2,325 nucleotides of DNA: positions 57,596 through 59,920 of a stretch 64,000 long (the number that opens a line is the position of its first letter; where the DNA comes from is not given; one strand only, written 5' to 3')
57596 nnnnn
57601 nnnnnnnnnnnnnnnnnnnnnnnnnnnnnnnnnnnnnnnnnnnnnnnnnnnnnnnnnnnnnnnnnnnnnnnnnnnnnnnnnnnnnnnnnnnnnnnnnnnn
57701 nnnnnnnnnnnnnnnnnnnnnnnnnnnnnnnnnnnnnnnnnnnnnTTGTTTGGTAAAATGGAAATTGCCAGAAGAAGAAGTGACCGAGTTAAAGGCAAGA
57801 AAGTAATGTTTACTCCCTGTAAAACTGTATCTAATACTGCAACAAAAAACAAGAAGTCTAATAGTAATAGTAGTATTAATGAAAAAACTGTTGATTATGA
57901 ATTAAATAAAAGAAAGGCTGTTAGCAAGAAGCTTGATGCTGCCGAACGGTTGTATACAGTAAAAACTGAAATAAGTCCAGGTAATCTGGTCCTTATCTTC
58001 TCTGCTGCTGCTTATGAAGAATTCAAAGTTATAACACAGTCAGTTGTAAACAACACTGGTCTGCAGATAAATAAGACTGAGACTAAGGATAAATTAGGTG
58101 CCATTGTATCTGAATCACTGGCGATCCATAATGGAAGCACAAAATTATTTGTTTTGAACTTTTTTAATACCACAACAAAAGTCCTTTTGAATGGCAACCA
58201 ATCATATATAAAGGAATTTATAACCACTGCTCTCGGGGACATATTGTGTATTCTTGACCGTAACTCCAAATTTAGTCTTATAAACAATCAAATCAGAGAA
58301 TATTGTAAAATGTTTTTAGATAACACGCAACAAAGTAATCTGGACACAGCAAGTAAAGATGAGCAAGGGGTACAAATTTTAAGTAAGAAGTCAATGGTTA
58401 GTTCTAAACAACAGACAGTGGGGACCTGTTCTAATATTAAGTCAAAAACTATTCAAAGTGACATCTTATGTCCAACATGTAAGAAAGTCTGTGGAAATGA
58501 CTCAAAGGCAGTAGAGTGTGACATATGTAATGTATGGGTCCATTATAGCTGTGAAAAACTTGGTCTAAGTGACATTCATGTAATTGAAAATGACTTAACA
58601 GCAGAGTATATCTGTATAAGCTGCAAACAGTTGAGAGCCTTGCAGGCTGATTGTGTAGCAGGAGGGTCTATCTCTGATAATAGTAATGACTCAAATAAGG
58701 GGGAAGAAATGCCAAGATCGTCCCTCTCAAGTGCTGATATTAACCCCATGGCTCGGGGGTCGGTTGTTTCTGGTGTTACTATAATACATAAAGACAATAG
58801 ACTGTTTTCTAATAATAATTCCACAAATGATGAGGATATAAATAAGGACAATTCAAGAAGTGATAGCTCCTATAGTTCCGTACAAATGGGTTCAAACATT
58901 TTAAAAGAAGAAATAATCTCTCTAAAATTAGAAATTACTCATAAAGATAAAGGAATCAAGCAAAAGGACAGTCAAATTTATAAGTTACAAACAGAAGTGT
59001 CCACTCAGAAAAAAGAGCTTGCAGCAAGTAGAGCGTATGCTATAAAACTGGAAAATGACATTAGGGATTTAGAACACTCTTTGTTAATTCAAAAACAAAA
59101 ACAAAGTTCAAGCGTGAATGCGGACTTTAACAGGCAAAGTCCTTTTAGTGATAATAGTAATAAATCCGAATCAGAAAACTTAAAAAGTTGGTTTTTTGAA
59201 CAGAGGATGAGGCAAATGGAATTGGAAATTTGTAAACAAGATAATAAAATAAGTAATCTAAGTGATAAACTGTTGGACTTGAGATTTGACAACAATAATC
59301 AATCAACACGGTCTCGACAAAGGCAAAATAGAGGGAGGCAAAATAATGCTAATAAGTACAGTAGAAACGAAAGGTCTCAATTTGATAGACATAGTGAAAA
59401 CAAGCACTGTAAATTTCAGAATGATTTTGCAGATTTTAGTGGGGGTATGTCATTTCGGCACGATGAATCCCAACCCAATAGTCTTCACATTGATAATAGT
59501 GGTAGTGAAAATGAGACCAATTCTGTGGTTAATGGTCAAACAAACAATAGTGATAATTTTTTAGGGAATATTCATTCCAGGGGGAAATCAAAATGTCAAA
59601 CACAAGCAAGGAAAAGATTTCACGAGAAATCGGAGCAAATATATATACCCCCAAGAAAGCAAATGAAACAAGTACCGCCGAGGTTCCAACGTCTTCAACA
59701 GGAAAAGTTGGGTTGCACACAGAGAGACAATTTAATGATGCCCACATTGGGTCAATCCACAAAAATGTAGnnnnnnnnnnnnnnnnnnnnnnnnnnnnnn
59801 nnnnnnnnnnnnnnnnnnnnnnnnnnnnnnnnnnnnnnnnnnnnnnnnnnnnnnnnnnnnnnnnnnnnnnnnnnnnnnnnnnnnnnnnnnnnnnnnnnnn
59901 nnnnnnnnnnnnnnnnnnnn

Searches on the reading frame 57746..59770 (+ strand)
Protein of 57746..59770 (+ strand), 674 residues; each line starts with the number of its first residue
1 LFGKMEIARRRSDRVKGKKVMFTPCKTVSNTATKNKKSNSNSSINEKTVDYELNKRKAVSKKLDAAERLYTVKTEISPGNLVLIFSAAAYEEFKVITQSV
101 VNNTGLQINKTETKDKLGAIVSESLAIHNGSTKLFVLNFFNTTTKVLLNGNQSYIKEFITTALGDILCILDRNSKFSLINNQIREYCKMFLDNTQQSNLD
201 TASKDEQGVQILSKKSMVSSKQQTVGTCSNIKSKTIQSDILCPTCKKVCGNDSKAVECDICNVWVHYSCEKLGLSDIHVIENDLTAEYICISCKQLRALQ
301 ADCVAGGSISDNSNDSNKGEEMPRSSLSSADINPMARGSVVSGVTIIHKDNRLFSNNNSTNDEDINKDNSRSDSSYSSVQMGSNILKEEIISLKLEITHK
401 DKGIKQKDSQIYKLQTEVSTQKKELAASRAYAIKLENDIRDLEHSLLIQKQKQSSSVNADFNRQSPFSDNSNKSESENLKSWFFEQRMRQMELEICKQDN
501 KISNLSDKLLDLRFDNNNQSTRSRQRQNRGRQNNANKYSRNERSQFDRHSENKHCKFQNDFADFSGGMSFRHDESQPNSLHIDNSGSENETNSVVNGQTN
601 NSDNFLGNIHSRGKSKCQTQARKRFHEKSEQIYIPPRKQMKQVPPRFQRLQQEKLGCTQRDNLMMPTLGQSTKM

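Call 10: search_protein_families(library=pfam, proteins=[window:57746-59770:+], max_evalue=0.01)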
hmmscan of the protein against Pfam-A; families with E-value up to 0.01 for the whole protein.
window:57746-59770:+ (674 aa): 2 families
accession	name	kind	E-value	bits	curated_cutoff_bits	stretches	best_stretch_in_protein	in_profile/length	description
PF00628.35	PHD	-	1.4e-05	25.4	24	1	242-293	1-47/47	PHD-finger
PF00130.28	C1_1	-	0.0033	17.7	26.5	1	231-271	3-44/53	Phorbol esters/diacylglycerol binding domain (C1 domain)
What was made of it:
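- On CR1/L2-group LINE (for the nested element): PHD at ORF1 residues 242-293 (call 10).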

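Call 23: find_encoding_contigs(protein=window:57758-59770:+, flank=10000, max_places=10)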
Protein window:57758-59770:+ (670 aa): no gene with exactly this product is on record in the collection.
